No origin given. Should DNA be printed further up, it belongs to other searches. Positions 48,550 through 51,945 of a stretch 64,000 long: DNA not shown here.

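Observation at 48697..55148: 2.1k-aa TPR-like giant protein of unknown function whose real start lies in a 100-nt 5' mini-exon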

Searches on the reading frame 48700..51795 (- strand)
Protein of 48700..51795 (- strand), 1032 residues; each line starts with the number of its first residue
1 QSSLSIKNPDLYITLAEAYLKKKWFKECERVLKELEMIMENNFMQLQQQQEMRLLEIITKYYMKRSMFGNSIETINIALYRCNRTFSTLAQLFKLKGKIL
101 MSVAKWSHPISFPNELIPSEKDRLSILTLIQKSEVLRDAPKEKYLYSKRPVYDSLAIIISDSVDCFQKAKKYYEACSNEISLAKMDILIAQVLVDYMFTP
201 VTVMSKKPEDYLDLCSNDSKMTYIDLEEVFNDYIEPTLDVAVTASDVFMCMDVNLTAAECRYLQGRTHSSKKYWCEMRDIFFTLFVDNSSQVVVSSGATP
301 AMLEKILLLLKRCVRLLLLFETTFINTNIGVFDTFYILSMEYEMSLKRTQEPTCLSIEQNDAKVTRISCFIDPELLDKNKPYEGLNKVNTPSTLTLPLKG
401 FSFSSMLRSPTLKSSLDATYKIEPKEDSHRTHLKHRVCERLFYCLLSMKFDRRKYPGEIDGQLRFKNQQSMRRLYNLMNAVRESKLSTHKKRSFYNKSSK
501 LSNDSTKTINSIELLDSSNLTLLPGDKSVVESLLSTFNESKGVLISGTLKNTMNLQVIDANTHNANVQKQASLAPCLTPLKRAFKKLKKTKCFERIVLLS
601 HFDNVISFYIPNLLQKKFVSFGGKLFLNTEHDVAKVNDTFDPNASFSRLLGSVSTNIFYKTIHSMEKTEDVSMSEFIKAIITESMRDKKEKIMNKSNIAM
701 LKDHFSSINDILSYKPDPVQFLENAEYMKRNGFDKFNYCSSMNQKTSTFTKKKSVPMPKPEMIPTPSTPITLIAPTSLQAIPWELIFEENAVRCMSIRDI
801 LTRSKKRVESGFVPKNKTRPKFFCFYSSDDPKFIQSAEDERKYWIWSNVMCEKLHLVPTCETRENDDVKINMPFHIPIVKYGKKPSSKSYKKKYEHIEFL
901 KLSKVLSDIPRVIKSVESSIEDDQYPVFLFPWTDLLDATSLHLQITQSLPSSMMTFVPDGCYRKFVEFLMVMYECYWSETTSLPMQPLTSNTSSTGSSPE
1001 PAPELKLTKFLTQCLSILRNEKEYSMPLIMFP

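Call 16: search_solved_structures(query=A2, max_evalue=10, show_alignments=3)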
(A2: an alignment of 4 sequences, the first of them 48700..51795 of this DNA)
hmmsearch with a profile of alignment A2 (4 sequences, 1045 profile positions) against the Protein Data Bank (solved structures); distinct sequences matched with E-value up to 10: 2.
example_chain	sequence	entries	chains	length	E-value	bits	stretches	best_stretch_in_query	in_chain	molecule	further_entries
8yvw_A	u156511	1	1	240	0.96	10.5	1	680-731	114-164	(S)-2-haloacid dehalogenase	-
3smv_A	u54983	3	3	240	0.96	10.5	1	680-731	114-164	(S)-2-haloacid dehalogenase | L-azetidine-2-carboxylate hydrolase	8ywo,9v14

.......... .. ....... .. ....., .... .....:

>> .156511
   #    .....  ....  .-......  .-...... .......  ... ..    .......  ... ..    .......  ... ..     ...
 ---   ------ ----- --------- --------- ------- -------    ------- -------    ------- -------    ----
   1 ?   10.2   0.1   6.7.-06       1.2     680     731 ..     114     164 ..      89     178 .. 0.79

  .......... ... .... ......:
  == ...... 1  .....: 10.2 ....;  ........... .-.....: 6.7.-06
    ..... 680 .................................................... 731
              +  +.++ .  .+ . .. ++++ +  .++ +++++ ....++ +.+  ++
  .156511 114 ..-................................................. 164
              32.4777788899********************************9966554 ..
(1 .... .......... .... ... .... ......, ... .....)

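Call 26: search_protein_families(library=pfam, alignment_id=A2, max_evalue=10)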
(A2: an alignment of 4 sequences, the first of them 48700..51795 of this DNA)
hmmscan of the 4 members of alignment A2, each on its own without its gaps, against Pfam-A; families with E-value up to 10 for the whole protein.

A. member 1, window:48700-51795:- (1032 aa): 4 families
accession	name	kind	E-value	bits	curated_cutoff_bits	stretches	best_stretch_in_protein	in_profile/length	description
PF25068.1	ARM_TT21_4th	-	0.15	12.8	30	1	7-79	30-100/153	Tetratricopeptide repeat protein 21 forth ARM domain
PF07719.23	TPR_2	-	0.21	12.2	27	1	10-41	2-33/34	Tetratricopeptide repeat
PF14559.12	TPR_19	-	0.25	12.1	25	1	7-37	23-53/68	Tetratricopeptide repeat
PF18392.6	CSN7a_helixI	-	0.96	9.8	26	0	555-572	20-37/50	COP9 signalosome complex subunit 7a helix I domain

B. families by the number of members that match (of 4 scanned): 7 families
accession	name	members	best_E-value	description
PF07719.23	TPR_2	2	0.21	Tetratricopeptide repeat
PF25068.1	ARM_TT21_4th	1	0.15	Tetratricopeptide repeat protein 21 forth ARM domain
PF19170.5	DUF5852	1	0.21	Family of unknown function (DUF5852)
PF14559.12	TPR_19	1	0.25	Tetratricopeptide repeat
PF18392.6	CSN7a_helixI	1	0.96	COP9 signalosome complex subunit 7a helix I domain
PF13181.12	TPR_8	1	1.3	Tetratricopeptide repeat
PF11921.14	DUF3439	1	9.7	Domain of unknown function (DUF3439)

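Call 38: search_protein_representatives(alignment_id=A2)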
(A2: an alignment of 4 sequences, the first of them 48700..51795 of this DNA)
Query: 4 sequences, 1045 profile positions. Proteins with E-value up to 0.001 (for the whole library): 223; up to 1e-10: 116; up to 1e-30: 40. The best 150 are listed.
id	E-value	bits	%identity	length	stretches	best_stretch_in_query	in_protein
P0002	0.0e+00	1896.7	-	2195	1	1-1045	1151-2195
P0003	0.0e+00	1803.0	-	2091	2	1-1045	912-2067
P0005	0.0e+00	1518.8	-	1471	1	1-1045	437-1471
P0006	0.0e+00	1038.2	-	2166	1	3-1045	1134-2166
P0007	1.3e-291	986.8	-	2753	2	1-1010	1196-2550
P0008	9.1e-181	619.8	-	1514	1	6-985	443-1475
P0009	1.2e-172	592.9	-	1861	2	6-494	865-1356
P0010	3.1e-144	498.8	-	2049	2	4-628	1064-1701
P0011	2.0e-123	429.9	-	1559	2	5-490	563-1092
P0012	4.2e-107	375.9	-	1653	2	8-549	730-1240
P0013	1.9e-105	370.4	-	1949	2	10-491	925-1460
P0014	4.3e-98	346.1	-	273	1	559-809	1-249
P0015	2.5e-97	343.5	-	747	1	306-983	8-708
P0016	2.0e-78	280.9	-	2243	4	770-986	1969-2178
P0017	5.4e-78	279.5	-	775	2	147-421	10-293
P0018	2.3e-71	257.6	-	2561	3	152-512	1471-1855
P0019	1.1e-70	255.4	-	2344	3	7-486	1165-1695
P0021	4.0e-61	223.7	-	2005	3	9-373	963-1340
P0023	6.3e-59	216.4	-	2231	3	771-989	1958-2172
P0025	4.6e-55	203.6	-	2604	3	61-629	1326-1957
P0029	9.1e-46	172.8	-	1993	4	773-970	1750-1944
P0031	1.6e-45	172.0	-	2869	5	771-971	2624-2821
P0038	4.3e-37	144.1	-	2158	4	762-991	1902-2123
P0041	8.2e-33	129.9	-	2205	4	228-351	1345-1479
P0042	2.4e-31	125.1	-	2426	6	233-350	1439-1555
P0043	1.2e-28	116.2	-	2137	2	53-351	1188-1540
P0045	2.7e-26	108.3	-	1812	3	772-975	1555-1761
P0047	6.8e-25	103.7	-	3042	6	238-350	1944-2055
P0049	3.1e-23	98.2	-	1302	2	744-982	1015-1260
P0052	1.4e-22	96.1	-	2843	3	156-358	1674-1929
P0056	1.8e-21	92.4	-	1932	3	150-351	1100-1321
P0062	5.3e-20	87.5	-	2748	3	163-349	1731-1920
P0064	1.1e-19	86.4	-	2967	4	159-348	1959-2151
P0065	1.2e-19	86.4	-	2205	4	770-978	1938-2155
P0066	1.5e-19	86.0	-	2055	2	151-351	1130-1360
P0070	1.8e-18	82.5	-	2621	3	149-350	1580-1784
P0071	2.3e-18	82.1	-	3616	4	147-364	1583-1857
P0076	5.9e-17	77.4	-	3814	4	240-304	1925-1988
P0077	7.5e-17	77.1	-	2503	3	152-420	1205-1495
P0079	2.1e-16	75.6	-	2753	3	154-356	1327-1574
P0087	9.9e-15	70.1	-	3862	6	236-358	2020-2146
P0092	5.9e-14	67.5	-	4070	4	142-404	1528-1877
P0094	8.7e-14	66.9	-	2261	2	772-965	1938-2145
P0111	3.1e-12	61.8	-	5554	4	234-346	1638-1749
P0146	2.4e-08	48.9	-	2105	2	157-337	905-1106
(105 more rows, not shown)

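Call 40: list_cluster_members(proteins=[P0016, P0018, P0023, P0031, P0047, P0071, P0087, P0065, P0052, P0007])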
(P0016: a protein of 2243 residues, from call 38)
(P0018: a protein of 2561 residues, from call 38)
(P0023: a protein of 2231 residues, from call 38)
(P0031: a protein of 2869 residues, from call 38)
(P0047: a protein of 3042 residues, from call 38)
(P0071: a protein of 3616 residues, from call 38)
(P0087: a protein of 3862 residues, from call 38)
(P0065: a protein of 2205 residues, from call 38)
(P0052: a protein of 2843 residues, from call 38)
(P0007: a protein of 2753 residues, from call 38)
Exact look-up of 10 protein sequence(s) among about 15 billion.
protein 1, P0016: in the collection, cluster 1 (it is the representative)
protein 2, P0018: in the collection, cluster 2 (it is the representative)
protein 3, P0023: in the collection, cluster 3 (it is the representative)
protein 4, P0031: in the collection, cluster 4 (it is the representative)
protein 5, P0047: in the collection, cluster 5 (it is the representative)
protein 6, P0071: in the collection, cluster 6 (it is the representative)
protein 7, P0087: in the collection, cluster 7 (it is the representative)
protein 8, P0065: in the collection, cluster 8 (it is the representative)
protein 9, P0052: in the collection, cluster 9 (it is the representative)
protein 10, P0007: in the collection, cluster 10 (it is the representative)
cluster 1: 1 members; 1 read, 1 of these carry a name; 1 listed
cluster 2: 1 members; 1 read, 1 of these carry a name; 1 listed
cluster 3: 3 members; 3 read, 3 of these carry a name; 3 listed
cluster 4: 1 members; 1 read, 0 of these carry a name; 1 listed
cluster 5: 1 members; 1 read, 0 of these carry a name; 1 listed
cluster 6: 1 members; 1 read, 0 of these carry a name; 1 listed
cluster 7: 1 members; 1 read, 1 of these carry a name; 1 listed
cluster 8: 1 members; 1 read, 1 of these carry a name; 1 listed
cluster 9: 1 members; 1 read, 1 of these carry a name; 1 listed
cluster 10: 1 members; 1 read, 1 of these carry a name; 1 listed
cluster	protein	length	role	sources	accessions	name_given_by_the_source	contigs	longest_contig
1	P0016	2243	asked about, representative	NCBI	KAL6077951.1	Tetratricopeptide repeat domain containing protein [Balamuthia mandrillaris]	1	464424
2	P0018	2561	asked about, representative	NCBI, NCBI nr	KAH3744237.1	hypothetical protein Pelo_14352 [Pelomyxa schiedti]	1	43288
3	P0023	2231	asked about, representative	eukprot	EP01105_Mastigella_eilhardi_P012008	TRINITY_DN2763_c0_g1_i4.p1 TRINITY_DN2763_c0_g1~~TRINITY_DN2763_c0_g1_i4.p1 ORF ...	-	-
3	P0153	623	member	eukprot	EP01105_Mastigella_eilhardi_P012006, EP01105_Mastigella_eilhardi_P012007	TRINITY_DN2763_c0_g1_i2.p1 TRINITY_DN2763_c0_g1~~TRINITY_DN2763_c0_g1_i2.p1 ORF ...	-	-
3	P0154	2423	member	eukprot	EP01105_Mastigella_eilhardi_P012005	TRINITY_DN2763_c0_g1_i1.p1 TRINITY_DN2763_c0_g1~~TRINITY_DN2763_c0_g1_i1.p1 ORF ...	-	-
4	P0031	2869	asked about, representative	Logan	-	-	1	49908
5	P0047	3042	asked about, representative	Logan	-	-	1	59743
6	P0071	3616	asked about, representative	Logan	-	-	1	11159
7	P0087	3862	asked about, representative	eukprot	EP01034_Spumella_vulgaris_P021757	gene21757-27813_t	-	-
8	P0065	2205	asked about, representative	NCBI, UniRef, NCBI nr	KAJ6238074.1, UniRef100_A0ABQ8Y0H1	hypothetical protein M0813_03308 [Anaeramoeba flamelloides] | Separase n=1 Tax=Anaeramoeba flamelloides TaxID=1746091 RepID=A0ABQ8Y0H1_9EUKA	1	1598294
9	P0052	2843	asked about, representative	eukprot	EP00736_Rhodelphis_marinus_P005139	Rmarinus@m.29936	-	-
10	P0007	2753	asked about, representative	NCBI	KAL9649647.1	hypothetical protein ABK040_003324 [Willaertia magna]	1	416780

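Call 41: search_protein_families(library=pfam, proteins=[P0065, P0016, P0023, P0031], max_evalue=0.01)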
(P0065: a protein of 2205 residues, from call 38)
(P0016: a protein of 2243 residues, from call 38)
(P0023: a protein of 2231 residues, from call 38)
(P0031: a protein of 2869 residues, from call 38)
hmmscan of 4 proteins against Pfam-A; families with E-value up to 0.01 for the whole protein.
P0065 (2205 aa): 0 families

P0016 (2243 aa): 2 families
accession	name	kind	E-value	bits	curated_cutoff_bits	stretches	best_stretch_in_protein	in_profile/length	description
PF14559.12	TPR_19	-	0.0026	18.5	25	1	701-750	3-53/68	Tetratricopeptide repeat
PF17334.7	CsgA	-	0.0052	18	25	0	661-700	4-42/83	Minor curli fiber component A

P0023 (2231 aa): 1 family
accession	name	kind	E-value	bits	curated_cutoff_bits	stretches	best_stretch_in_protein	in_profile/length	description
PF07719.23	TPR_2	-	1.5e-08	34.5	27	0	163-193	3-33/34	Tetratricopeptide repeat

P0031 (2869 aa): 2 families
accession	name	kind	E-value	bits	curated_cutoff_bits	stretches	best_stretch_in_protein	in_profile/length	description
PF13424.12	TPR_12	-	0.00046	20.8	30.1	0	696-762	6-74/77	Tetratricopeptide repeat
PF14559.12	TPR_19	-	0.0058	17.4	25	0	706-768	4-60/68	Tetratricopeptide repeat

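Call 50: list_cluster_members(proteins=[P0019, P0025, P0029, P0038, P0021, P0045, P0070, P0094, P0111, P0092])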
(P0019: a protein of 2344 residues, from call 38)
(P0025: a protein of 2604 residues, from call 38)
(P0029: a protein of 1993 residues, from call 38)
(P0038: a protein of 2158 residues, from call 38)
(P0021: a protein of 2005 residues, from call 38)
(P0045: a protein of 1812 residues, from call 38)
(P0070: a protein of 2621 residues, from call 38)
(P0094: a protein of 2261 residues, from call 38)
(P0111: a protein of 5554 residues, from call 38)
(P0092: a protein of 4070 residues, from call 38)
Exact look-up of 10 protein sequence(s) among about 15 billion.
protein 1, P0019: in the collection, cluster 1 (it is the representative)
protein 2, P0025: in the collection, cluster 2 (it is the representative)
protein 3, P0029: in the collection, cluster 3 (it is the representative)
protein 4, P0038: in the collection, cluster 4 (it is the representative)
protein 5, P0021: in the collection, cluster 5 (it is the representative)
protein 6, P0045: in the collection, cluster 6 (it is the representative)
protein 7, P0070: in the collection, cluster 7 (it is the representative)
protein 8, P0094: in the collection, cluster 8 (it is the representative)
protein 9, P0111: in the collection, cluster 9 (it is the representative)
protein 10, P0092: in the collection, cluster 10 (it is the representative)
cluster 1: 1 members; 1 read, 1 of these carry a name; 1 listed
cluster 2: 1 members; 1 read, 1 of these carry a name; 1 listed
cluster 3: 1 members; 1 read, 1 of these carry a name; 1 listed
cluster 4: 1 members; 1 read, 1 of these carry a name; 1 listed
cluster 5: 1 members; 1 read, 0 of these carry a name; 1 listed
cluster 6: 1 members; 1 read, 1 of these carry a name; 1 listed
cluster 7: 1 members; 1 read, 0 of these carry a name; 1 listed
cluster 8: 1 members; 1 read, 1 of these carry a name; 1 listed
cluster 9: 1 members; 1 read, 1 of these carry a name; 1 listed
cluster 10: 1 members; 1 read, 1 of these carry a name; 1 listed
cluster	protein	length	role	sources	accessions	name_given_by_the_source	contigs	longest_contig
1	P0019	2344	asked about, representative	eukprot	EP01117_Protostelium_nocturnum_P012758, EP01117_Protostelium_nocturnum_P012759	TRINITY_DN4720_c0_g1_i1.p1 TRINITY_DN4720_c0_g1~~TRINITY_DN4720_c0_g1_i1.p1 ORF ...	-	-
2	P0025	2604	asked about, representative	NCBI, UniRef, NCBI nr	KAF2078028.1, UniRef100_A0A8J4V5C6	hypothetical protein CYY_000666 [Polysphondylium violaceum] | Uncharacterized protein n=1 Tax=Polysphondylium violaceum TaxID=133409 ...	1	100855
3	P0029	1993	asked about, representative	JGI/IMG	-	tetratricopeptide (TPR) repeat protein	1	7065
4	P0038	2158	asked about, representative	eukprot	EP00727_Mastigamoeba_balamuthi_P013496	m51a1_g877 hypothetical protein (2159) ;mRNA; r:872897-880908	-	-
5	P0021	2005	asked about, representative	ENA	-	-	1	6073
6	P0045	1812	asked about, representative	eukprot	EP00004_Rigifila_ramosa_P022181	TRINITY_DN6010_c0_g1_i1.p1 TRINITY_DN6010_c0_g1~~TRINITY_DN6010_c0_g1_i1.p1 ORF ...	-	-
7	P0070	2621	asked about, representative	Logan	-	-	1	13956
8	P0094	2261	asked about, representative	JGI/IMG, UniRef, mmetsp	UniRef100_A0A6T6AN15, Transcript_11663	Uncharacterized protein n=1 Tax=Compsopogon caeruleus TaxID=31354 RepID=A0A6T6AN15_9RHOD | Transcript_11663/g.23728 ORF Transcript_11663/g.23728 Transcript_11663/m.23728 ...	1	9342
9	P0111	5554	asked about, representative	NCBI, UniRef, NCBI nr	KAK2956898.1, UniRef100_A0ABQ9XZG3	hypothetical protein BLNAU_8175 [Blattamonas nauphoetae] | Uncharacterized protein n=1 Tax=Blattamonas nauphoetae TaxID=2049346 ...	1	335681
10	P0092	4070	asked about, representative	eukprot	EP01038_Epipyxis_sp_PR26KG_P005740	gene5740-7926_t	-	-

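Call 86: search_solved_structures(query=P0087, max_evalue=0.01)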
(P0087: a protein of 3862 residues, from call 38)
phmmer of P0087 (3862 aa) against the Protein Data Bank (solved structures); distinct sequences matched with E-value up to 0.01: 0.

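Call 87: search_solved_structures(query=P0052, max_evalue=0.01)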
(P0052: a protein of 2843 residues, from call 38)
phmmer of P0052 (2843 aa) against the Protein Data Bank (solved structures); distinct sequences matched with E-value up to 0.01: 0.
